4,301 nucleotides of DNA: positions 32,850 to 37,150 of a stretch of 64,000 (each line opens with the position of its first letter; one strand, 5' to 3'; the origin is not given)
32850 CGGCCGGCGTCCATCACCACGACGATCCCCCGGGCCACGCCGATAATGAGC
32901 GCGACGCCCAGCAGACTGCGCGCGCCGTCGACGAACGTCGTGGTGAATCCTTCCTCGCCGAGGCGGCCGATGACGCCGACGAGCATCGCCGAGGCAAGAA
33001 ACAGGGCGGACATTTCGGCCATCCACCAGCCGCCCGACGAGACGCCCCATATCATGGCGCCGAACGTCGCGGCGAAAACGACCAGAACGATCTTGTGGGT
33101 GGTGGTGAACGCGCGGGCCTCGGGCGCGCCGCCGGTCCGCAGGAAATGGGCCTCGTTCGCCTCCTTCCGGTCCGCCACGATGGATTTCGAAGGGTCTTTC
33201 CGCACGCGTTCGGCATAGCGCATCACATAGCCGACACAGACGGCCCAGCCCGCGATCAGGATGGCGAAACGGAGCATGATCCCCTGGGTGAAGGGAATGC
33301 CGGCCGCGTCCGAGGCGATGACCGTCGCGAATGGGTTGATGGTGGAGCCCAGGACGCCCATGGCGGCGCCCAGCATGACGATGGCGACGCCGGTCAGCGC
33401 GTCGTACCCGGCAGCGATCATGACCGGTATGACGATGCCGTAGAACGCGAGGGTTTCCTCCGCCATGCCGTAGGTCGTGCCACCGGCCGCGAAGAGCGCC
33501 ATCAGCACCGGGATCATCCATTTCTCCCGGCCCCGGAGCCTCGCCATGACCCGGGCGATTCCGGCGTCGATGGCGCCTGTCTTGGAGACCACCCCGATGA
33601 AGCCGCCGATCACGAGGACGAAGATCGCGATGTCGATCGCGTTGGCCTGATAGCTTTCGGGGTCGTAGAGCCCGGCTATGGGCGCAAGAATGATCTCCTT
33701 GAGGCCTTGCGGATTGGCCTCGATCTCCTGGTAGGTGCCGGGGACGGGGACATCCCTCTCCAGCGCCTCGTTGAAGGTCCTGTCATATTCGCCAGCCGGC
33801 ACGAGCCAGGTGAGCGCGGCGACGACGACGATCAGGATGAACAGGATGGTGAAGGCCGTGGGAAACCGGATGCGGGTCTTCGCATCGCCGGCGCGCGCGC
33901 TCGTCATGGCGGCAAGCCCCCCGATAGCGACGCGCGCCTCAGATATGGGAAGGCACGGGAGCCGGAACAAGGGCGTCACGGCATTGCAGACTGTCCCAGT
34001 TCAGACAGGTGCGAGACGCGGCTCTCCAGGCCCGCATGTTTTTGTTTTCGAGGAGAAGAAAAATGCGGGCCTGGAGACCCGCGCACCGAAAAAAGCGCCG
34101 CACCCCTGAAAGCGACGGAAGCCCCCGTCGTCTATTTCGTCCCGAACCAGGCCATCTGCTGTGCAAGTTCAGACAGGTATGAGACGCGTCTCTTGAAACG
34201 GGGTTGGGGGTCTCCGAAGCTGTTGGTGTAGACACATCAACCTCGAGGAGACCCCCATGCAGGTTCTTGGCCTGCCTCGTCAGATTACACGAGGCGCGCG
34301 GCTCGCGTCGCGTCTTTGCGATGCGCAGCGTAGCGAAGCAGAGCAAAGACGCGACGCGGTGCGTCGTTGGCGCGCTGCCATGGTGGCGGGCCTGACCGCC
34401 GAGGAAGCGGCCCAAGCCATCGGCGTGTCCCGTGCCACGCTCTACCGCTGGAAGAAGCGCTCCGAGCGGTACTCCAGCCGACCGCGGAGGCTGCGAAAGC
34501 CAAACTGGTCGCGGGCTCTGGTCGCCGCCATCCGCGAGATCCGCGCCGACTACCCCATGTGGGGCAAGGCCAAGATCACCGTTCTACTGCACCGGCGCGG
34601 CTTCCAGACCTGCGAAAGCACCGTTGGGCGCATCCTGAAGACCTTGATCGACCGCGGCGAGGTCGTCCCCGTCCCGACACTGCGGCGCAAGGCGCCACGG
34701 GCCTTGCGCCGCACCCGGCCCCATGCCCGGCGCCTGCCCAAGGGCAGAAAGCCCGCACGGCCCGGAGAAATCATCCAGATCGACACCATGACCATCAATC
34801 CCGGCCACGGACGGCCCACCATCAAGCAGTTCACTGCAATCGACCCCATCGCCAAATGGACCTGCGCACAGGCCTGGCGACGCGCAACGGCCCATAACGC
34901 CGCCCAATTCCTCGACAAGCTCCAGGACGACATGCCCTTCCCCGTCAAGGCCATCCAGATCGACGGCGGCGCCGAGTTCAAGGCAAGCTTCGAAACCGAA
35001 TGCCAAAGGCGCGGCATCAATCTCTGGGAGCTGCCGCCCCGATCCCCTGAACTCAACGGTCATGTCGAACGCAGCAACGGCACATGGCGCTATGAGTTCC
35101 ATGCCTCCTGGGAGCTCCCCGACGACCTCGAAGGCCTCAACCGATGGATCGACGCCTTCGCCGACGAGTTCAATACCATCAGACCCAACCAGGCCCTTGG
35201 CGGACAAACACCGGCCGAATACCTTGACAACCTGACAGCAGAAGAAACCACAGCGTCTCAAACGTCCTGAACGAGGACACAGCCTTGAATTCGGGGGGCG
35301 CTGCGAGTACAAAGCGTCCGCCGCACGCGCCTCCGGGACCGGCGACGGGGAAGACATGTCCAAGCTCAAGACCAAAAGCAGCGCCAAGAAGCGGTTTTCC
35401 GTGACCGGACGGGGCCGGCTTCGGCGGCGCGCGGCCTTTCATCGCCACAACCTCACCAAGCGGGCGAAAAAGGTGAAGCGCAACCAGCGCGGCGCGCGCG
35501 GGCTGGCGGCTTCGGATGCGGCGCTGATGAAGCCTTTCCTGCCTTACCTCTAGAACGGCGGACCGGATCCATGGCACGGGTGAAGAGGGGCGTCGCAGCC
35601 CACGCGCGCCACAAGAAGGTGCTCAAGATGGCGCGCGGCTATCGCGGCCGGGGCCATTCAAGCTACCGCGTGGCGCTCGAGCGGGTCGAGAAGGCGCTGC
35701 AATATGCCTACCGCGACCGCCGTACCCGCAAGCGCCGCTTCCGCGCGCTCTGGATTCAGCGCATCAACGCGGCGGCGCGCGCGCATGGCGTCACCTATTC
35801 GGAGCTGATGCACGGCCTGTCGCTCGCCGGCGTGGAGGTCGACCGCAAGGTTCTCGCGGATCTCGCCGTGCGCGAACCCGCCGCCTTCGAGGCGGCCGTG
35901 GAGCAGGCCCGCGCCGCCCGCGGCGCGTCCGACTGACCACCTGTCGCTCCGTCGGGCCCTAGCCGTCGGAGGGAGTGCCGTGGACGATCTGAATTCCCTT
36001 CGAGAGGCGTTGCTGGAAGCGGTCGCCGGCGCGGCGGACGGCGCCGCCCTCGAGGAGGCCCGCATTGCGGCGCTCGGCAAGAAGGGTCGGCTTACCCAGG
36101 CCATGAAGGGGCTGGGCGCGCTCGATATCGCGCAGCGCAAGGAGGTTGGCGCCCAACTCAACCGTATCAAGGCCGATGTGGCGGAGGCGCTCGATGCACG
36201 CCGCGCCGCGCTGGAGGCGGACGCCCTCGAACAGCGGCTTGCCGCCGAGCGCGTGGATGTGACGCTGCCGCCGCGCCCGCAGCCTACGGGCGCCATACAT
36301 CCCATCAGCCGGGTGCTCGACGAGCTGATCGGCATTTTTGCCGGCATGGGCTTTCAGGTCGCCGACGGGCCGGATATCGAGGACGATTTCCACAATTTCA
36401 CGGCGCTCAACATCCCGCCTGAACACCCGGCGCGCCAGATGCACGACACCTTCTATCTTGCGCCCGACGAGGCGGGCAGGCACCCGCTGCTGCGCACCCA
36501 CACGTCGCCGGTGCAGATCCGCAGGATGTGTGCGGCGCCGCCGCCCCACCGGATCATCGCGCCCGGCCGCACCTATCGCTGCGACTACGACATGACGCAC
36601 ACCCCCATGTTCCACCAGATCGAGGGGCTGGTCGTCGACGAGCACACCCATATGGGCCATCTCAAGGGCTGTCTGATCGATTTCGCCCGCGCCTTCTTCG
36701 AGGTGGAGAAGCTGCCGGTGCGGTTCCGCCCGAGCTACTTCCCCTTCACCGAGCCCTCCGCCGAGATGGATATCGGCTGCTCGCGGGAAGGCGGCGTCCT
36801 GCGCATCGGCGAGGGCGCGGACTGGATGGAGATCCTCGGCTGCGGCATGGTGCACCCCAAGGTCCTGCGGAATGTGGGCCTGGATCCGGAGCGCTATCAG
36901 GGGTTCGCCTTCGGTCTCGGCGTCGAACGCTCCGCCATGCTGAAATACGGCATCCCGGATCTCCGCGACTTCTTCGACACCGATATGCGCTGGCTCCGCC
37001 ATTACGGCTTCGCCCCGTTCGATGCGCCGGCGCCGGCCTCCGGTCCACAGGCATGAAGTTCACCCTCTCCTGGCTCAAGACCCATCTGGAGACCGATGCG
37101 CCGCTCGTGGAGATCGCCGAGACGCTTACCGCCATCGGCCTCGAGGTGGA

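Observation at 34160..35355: IS481-family element occupies the position where infC normally precedes rpmI-rplT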

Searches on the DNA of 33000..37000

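Call 16: search_rna_families(source=window, start=33000, end=37000, threshold=evalue, max_evalue=1)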
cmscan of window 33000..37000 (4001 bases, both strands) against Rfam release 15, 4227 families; matches with E-value up to 1: 2.
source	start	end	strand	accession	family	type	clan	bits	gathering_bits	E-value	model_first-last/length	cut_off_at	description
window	34019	34084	+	RF03834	mir-3173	Gene; miRNA;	-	31.5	84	0.0065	1-80/80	no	mir-3173 microRNA precursor family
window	34017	34083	+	RF00805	mir-351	Gene; miRNA;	-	25.7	70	0.018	1-75/75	no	mir-351 microRNA precursor family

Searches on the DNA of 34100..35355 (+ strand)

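Call 6: search_dna_similar(query=window:34100-35355:+, collection=plasmids, mode=distant, max_rows=15)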
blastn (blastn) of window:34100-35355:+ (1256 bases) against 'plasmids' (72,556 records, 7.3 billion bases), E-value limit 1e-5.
No match.
